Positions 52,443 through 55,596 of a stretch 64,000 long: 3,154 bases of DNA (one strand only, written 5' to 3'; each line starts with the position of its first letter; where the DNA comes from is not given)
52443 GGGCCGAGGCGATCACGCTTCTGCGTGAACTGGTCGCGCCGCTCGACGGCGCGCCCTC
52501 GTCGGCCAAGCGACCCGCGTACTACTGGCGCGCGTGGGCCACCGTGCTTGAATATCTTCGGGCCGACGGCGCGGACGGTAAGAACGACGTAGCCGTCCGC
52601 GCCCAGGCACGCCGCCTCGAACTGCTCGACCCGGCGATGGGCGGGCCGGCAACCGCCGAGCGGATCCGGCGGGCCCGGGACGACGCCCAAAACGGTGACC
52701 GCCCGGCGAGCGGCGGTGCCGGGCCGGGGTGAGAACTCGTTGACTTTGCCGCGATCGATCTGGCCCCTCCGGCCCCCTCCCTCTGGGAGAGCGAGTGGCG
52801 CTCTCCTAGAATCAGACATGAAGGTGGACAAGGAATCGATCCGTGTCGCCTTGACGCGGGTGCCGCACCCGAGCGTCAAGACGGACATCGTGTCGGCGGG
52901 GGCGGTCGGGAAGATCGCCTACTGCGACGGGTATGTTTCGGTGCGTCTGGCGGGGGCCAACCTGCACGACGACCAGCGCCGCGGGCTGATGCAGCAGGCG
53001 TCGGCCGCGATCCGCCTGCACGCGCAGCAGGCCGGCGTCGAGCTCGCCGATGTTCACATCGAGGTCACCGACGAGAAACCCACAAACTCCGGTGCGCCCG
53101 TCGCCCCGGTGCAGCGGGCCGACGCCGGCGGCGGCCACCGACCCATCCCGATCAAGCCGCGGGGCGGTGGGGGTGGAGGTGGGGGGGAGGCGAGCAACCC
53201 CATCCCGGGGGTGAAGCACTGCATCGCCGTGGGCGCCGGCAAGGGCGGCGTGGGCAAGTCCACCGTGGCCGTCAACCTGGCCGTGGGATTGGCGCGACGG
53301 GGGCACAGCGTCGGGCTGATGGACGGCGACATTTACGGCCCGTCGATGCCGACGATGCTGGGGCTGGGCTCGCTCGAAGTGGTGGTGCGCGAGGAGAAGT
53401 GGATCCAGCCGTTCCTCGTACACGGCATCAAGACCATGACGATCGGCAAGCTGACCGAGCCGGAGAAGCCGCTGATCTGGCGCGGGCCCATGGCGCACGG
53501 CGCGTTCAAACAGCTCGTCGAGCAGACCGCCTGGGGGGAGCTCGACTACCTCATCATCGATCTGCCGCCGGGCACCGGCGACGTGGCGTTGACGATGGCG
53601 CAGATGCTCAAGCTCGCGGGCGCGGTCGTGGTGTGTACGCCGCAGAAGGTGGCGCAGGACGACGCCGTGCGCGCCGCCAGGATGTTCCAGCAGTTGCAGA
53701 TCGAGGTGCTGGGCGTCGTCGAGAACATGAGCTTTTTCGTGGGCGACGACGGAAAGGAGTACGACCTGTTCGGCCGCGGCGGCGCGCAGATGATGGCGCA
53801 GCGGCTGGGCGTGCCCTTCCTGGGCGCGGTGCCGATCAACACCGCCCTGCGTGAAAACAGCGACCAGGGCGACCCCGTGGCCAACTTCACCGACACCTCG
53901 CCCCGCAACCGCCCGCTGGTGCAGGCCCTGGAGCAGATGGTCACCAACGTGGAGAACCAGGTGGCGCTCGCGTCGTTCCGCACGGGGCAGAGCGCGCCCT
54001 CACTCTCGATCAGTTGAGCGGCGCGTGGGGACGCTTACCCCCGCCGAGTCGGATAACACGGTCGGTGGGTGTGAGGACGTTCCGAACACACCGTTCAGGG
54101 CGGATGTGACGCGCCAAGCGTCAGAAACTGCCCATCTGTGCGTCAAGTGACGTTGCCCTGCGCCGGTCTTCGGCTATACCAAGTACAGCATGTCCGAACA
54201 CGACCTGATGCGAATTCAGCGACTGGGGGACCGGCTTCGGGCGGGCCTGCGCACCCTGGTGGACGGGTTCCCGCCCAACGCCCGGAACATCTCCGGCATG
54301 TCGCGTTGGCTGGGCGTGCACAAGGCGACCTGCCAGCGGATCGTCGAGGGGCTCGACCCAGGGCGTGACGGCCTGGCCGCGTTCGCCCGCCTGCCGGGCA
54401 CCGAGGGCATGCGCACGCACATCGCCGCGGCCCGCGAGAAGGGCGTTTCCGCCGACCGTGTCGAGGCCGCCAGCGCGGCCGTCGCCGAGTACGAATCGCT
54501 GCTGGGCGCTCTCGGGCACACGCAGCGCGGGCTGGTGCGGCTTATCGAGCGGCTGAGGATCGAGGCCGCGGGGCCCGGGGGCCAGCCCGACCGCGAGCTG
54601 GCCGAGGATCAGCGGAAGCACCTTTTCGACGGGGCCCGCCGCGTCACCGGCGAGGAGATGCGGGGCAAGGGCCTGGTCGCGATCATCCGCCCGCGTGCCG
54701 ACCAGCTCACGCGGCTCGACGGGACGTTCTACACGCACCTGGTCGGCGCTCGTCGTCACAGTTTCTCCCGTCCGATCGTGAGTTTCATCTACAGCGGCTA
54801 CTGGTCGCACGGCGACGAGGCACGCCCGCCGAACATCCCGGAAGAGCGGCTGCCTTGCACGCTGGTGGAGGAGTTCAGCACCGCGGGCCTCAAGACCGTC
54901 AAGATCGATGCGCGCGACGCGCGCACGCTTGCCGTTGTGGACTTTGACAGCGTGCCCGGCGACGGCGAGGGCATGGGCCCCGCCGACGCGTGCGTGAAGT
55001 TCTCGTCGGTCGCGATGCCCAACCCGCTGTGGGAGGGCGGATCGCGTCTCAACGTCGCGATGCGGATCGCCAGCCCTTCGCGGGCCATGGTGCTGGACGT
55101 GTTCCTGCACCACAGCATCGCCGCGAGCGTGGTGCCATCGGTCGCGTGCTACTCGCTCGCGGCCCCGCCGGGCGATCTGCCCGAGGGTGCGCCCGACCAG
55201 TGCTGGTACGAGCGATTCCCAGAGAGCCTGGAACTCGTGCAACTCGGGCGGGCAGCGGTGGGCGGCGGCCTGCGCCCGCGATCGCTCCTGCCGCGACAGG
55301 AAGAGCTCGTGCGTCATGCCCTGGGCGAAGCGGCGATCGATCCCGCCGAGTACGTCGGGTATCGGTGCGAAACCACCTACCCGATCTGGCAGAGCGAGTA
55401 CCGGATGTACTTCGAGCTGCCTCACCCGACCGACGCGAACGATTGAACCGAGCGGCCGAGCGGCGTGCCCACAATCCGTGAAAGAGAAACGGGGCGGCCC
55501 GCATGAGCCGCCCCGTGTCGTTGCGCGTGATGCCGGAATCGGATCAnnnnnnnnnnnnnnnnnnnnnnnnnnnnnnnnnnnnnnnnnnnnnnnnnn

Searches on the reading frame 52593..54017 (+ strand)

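Call 13: search_protein_families(library=pfam, proteins=[window:52593-54017:+], max_evalue=0.001)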
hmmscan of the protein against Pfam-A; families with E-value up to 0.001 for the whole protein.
window:52593-54017:+ (474 aa): 8 families
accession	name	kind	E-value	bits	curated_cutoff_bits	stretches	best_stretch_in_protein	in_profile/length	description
PF10609.15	ParA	-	2.7e-89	299.3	27.1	1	207-447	2-243/246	NUBPL iron-transfer P-loop NTPase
PF01656.29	CbiA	-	5.4e-12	46.2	25.4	1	211-429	1-125/125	CobQ/CobB/MinD/ParA nucleotide binding domain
PF13614.12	AAA_31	-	3e-09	37.5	27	1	210-329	3-130/177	AAA domain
PF09140.17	MipZ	-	2.2e-07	30.9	20.7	1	209-258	1-50/262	ATPase MipZ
PF00142.24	Fer4_NifH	-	5.2e-06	26.6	25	1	215-453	6-244/271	4Fe-4S iron sulfur cluster binding proteins, NifH/frxC family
PF02374.21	ArsA_ATPase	-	2.9e-05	23.9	24.3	0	215-242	7-34/305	Anion-transporting ATPase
PF01883.24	FeS_assembly_P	-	0.00025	21.7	23.5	1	80-141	1-62/73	Iron-sulfur cluster assembly protein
PF13500.12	AAA_26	-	0.00049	20.4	27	0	330-421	118-196/198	AAA domain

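Call 46: search_protein_families(library=ncbifam, proteins=[window:52695-54017:+], max_evalue=0.01)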
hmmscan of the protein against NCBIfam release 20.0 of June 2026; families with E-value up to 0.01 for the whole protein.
window:52695-54017:+ (440 aa): 21 families
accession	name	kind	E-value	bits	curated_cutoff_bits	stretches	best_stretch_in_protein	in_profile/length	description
NF008669.0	PRK11670.1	equivalog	2.2e-79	267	348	1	169-397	102-331/369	iron-sulfur cluster carrier protein ApbC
NF041136.1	MrpORP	equivalog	4.8e-79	266.3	450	1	173-422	4-255/365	iron-sulfur cluster carrier protein MrpORP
TIGR01969.1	minD_arch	subfamily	1e-19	70.8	201.75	2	176-231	2-57/251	cell division ATPase MinD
TIGR01968.1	minD_bact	equivalog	9.7e-15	54.6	212.9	1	176-397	3-219/261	septum site-determining protein MinD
NF041546.1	ParA_partition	equivalog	1e-10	41.5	180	1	177-212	2-37/203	ParA family partition ATPase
TIGR01007.1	eps_fam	subfamily_domain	3.5e-10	39.8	108.05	1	176-345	19-189/204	polysaccharide biosynthesis tyrosine autokinase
NF047398.1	AAA_KGGVGR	domain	6.1e-09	36.5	90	1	178-222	6-50/190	KGGVGR-motif variant AAA ATPase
TIGR03815.1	CpaE_hom_Actino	equivalog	1e-07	31.5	154.45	1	175-226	112-163/340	septum site-determining protein Ssd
TIGR03029.1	EpsG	equivalog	2.6e-06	26.8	313.8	1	174-344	103-273/274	chain length determinant protein tyrosine kinase EpsG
TIGR03018.1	pepcterm_TyrKin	hypoth_equivalog_domain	3.3e-06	26.6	230.65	1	174-247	35-114/207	XrtA-associated tyrosine autokinase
NF008079.0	PRK10818.1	equivalog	7.8e-06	25.4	508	1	176-214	4-42/270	septum site-determining protein MinD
TIGR04291.1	arsen_driv_ArsA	equivalog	1.3e-05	24.1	650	1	177-211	322-356/565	arsenical pump-driving ATPase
TIGR03371.1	cellulose_yhjQ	equivalog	4.6e-05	23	157.85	1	176-314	3-143/246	cellulose biosynthesis protein BcsQ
TIGR01281.1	DPOR_bchL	equivalog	6.2e-05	22.5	345.15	1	181-206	6-31/268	ferredoxin:protochlorophyllide reductase (ATP-dependent) iron-sulfur ATP-binding protein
TIGR02016.1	BchX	equivalog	0.00043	19.7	331.2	0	178-224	4-49/296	chlorophyllide a reductase iron protein subunit X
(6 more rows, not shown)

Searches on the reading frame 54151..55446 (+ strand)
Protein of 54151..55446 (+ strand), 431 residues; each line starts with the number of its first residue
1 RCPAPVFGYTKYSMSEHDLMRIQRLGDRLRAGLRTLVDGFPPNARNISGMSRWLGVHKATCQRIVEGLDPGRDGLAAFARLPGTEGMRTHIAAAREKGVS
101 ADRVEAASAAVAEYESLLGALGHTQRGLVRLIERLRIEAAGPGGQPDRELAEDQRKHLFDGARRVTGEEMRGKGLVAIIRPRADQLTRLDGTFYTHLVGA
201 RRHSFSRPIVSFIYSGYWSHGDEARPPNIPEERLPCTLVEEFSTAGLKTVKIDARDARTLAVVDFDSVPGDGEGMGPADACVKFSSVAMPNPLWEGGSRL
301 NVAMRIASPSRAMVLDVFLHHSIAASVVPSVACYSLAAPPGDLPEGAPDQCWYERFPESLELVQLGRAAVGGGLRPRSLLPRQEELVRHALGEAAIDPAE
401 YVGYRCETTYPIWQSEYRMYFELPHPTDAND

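Call 13: search_protein_families(library=pfam, proteins=[window:54151-55446:+], max_evalue=0.001)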
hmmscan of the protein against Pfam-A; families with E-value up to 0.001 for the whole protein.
window:54151-55446:+ (431 aa): 0 families

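Call 46: search_protein_families(library=ncbifam, proteins=[window:54190-55446:+], max_evalue=0.01)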
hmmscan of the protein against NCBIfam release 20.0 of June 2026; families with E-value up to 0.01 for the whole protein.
window:54190-55446:+ (418 aa): 0 families

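Call 48: find_homologous_proteins(query=window:54190-55446:+, max_evalue=0.001)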
Query window:54190-55446:+ (418 aa): 38 proteins with E <= 0.001 among 8000 candidates.
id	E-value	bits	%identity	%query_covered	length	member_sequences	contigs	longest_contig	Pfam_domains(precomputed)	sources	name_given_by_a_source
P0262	1.5e-281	952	100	100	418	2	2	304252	-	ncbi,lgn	-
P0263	2.4e-234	796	84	99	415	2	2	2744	-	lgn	-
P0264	7.9e-223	758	81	99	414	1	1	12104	-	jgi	jgi:hypothetical protein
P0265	9.2e-209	712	78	96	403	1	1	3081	-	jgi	jgi:hypothetical protein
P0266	1.5e-202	692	72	100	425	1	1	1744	-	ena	-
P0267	1.8e-201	688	74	99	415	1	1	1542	-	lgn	-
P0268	4.5e-197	673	72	99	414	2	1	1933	-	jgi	-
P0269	3.9e-191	654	69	99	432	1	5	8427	-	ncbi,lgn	-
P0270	1.4e-190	652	68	99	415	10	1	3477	-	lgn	-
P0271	1.7e-176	606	65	97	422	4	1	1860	-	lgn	-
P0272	1.7e-171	589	63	98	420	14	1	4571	-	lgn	-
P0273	3.7e-171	588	62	99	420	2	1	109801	-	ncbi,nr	ncbi:MAG: hypothetical protein IT438_10750 [Phycisphaerales bacterium]|nr:hypothetical protein [Phyc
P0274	6.1e-170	584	63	100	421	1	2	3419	-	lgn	-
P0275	1.0e-168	580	63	100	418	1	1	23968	-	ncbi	ncbi:MAG: hypothetical protein ACK4WH_04370 [Phycisphaerales bacterium]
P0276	6.1e-168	578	67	90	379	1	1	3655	-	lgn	-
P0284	1.6e-78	283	39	98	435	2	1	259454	-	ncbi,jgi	jgi:hypothetical protein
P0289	3.8e-71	259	40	90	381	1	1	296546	-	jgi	jgi:hypothetical protein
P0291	2.6e-63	233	37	97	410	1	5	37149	-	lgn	-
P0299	2.6e-30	124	29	98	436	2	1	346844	-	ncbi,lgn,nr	ncbi:MAG: hypothetical protein KF866_10415 [Phycisphaeraceae bacterium]|nr:hypothetical protein [Phy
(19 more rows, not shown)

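Call 49: find_encoding_contigs(protein=P0262, flank=10000, max_places=2)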
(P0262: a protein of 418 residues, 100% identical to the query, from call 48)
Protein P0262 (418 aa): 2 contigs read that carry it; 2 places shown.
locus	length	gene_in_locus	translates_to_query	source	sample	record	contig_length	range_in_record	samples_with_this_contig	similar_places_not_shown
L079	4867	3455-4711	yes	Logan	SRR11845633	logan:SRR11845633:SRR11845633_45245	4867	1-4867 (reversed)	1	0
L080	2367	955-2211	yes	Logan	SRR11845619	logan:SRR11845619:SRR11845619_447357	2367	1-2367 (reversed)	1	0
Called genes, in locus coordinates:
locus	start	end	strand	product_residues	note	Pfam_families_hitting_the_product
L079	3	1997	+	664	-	?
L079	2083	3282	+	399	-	PF00142:Fer4_NifH (weak), PF01656:CbiA, PF02374:ArsA_ATPase (faint), PF09140:MipZ (weak), PF10609:ParA, PF13614:AAA_31 (weak)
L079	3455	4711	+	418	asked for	-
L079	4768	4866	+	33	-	?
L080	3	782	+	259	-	?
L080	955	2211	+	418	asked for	-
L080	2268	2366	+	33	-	?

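Call 50: find_encoding_contigs(protein=P0284, flank=6000, max_places=1)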
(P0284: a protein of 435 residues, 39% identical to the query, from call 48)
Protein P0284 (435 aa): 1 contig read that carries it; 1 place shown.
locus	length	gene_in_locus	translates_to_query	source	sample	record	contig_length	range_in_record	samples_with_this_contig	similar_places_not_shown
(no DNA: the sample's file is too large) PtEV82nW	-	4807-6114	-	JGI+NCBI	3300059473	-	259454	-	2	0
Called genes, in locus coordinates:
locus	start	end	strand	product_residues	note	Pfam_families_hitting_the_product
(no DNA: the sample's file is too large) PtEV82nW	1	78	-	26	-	?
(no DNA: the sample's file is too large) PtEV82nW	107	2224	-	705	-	-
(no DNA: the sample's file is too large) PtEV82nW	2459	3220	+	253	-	-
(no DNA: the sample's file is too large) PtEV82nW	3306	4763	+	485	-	PF07969:Amidohydro_3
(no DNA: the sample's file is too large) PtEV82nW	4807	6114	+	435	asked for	-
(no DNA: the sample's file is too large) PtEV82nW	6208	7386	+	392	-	PF00389:2-Hacid_dh, PF02826:2-Hacid_dh_C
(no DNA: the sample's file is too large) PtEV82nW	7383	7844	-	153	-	-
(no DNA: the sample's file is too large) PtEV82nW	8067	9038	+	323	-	PF00351:Biopterin_H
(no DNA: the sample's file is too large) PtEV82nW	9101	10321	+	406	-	PF00586:AIRS, PF02769:AIRS_C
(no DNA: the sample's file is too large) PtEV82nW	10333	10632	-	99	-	PF05488:PAAR_motif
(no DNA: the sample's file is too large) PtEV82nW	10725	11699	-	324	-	-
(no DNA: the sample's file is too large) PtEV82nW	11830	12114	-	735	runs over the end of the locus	-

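Call 51: find_encoding_contigs(protein=P0289, flank=6000, max_places=1)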
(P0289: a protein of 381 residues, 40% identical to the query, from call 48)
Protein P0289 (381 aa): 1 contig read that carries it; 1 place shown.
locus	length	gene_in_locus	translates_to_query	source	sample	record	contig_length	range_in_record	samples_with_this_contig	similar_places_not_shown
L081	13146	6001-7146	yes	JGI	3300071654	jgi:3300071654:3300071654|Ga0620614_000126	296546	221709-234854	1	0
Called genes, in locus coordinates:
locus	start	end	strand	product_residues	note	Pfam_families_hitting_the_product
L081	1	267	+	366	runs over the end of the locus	-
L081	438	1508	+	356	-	PF03372:Exo_endo_phos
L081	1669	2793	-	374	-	PF13207:AAA_17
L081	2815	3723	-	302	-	-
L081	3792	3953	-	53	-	-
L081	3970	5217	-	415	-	PF01053:Cys_Met_Meta_PP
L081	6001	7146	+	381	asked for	-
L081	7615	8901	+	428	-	PF00154:RecA_N, PF08423:Rad51, PF06745:ATPase (faint), PF27531:MT3502_N (faint), PF21096:RecA_C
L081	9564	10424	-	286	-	PF01978:TrmB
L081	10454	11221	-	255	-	PF01255:Prenyltransf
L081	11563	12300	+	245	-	PF07617:DUF1579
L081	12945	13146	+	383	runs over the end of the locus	-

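Call 52: find_encoding_contigs(protein=P0299, flank=6000, max_places=1)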
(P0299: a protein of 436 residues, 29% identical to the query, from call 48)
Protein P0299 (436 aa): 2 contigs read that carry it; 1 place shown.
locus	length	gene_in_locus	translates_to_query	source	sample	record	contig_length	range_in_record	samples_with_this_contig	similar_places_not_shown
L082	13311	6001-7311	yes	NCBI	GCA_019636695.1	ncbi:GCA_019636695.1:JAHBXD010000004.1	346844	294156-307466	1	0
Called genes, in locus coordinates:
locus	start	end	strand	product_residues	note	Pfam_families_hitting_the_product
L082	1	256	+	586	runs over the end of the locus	-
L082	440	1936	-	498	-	PF07995:GSDH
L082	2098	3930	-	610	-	PF00515:TPR_1 (faint), PF07719:TPR_2 (faint), PF13181:TPR_8 (faint), PF13428:TPR_14 (faint), PF14559:TPR_19 (weak), PF23914:TPR_CcmH_CycH (weak), PF00685:Sulfotransfer_1, PF13469:Sulfotransfer_3, +2 more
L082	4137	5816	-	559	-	-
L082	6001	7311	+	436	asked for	-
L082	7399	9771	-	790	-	PF01421:Reprolysin (weak), PF13574:Reprolysin_2, PF13583:Reprolysin_4, PF13688:Reprolysin_5, PF13582:Reprolysin_3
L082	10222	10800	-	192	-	PF13302:Acetyltransf_3 (weak), PF13420:Acetyltransf_4, PF00583:Acetyltransf_1, PF13508:Acetyltransf_7 (weak)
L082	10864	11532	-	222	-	PF03588:Leu_Phe_trans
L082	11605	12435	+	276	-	-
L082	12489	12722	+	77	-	-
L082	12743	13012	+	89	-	-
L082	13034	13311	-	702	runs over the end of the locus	PF12439:GDE_N, PF06202:GDE_C, PF22422:MGH1-like_GH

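Call 53: find_encoding_contigs(protein=P0291, flank=6000, max_places=1)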
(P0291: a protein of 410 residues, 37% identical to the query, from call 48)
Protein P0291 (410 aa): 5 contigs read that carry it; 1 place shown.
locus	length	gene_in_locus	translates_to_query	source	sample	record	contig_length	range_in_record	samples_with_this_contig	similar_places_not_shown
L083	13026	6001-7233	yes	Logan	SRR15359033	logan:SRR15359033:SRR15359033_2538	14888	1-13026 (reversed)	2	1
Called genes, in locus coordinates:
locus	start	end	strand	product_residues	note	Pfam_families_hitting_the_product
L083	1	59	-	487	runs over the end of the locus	PF13091:PLDc_2, PF00614:PLDc (faint), PF13091:PLDc_2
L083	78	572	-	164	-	PF01325:Fe_dep_repress, PF25213:HVO_A0261_N (weak), PF12802:MarR_2 (weak), PF13545:HTH_Crp_2 (weak), PF02742:Fe_dep_repr_C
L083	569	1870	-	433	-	PF00675:Peptidase_M16, PF05193:Peptidase_M16_C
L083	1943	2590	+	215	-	-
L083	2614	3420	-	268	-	PF01113:DapB_N, PF05173:DapB_C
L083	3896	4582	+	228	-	-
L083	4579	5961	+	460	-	PF07969:Amidohydro_3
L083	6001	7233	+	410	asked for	-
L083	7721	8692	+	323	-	PF00351:Biopterin_H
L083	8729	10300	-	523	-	PF01555:N6_N4_Mtase, PF04471:Mrr_cat (weak)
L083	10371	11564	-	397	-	PF12704:MacB_PCD, PF02687:FtsX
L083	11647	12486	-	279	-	PF00106:adh_short, PF08659:KR (faint), PF13561:adh_short_C2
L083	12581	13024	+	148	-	?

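Call 67: predict_structure(alignment_id=A4)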
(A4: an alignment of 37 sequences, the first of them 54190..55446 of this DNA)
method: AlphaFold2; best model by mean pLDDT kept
length: 418 residues; sequences in the alignment: 37
mean_pLDDT: 86.2   pTM: 0.68
mean pLDDT of the five models: 86.2, 85.9, 84.8, 84.0, 83.3
residues with pLDDT >= 90: 253; 70-90: 100; 50-70: 50; < 50: 15
segments of 3 or more residues with pLDDT < 50: 328-330, 332-334, 340-342, 415-418
pLDDT, mean of each block of 10 residues (from residue 1): 86 97 97 95 93 88 90 96 98 98 90 86 79 70 92 96 95 93 96 88 66 70 90 86 75 86 94 84 88 95 97 92 60 49 70 73 86 95 94 94 91 58
secondary structure, 60 per line:
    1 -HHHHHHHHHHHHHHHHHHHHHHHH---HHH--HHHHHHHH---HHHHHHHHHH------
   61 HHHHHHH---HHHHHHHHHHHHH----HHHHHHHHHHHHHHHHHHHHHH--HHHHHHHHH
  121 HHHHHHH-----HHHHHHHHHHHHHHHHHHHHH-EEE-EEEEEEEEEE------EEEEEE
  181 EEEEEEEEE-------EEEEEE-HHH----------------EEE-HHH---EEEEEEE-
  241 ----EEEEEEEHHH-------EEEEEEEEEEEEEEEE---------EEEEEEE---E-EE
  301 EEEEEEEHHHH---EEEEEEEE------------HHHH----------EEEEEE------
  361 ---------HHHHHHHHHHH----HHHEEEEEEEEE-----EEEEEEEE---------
elements in order: H2-25 H34-41 H45-54 H61-67 H71-83 H88-109 H112-127 H133-153 E155-157 E159-168 E175-189 E197-202 E223-225 E233-239 E245-251 E262-277 E287-293 E299-307 H308-311 E315-322 H335-338 E349-354 H370-380 E388-396 E402-409

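Call 69: fold_search(model_id=the predicted structure, library=pdb)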
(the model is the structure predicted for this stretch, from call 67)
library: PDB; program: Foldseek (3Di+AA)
matches with E <= 10: 364; with E <= 0.001: 20
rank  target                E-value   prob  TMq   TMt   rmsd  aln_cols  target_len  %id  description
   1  8b6l_O                8.0e-05  0.99  0.23  0.18  13.7       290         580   10  Subtomogram average of the human Sec61-TRAP-OSTA-translocon (released 2022-12-07)
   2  6atk_C                1.4e-04  1.00  0.24  0.13  10.5       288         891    8  Crystal structure of the human coronavirus 229E spike protein receptor binding domain in complex with human aminopepti (released 2017-12-06)
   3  4naq_A                1.5e-04  1.00  0.25  0.13   8.3       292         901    8  Crystal structure of porcine aminopeptidase-N complexed with poly-alanine (released 2013-12-04)
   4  7vpp_C                1.9e-04  1.00  0.26  0.14   9.2       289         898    9  Structures of a deltacoronavirus spike protein bound to porcine and human receptors indicate the risk of virus adaptat (released 2022-03-16)
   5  5lds_A                2.1e-04  0.99  0.23  0.13   9.5       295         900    9  Structure of the porcine aminopeptidase N ectodomain (released 2017-04-05)
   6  9cao_B                2.2e-04  1.00  0.25  0.13  11.7       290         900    9  Aminopeptidase N open state (released 2025-08-06)
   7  4fke_A                2.7e-04  0.99  0.25  0.13   9.3       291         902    8  Crystal structure of porcine aminopeptidase-N (released 2012-10-17)
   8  8jkt_B                3.8e-04  0.99  0.25  0.13   8.3       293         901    8  Crystal structure of feline aminopeptidase N ectodomain (released 2024-06-05)
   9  5lds_B                4.3e-04  0.97  0.23  0.13   9.5       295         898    9  Structure of the porcine aminopeptidase N ectodomain (released 2017-04-05)
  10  4f5c_B                4.5e-04  0.98  0.24  0.13   9.5       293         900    8  Crystal structure of the spike receptor binding domain of a porcine respiratory coronavirus in complex with the pig am (released 2012-08-22)
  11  4nz8_A                4.8e-04  0.99  0.25  0.13   8.5       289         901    9  Crystal structure of porcine aminopeptidase-N complexed with cleaved poly-alanine (released 2013-12-25)
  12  4f5c_A                5.1e-04  0.98  0.24  0.13   9.8       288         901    9  Crystal structure of the spike receptor binding domain of a porcine respiratory coronavirus in complex with the pig am (released 2012-08-22)
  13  9cam_A                5.1e-04  0.98  0.23  0.13  10.1       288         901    9  Aminopeptidase N close state (released 2025-08-06)
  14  6u7f_A                6.1e-04  0.97  0.23  0.12   9.2       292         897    6  HCoV-229E RBD Class IV in complex with human APN (released 2019-11-13)
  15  5z65_A                6.9e-04  0.99  0.25  0.14   9.3       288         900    9  Crystal structure of porcine aminopeptidase N ectodomain in functional form (released 2019-01-02)
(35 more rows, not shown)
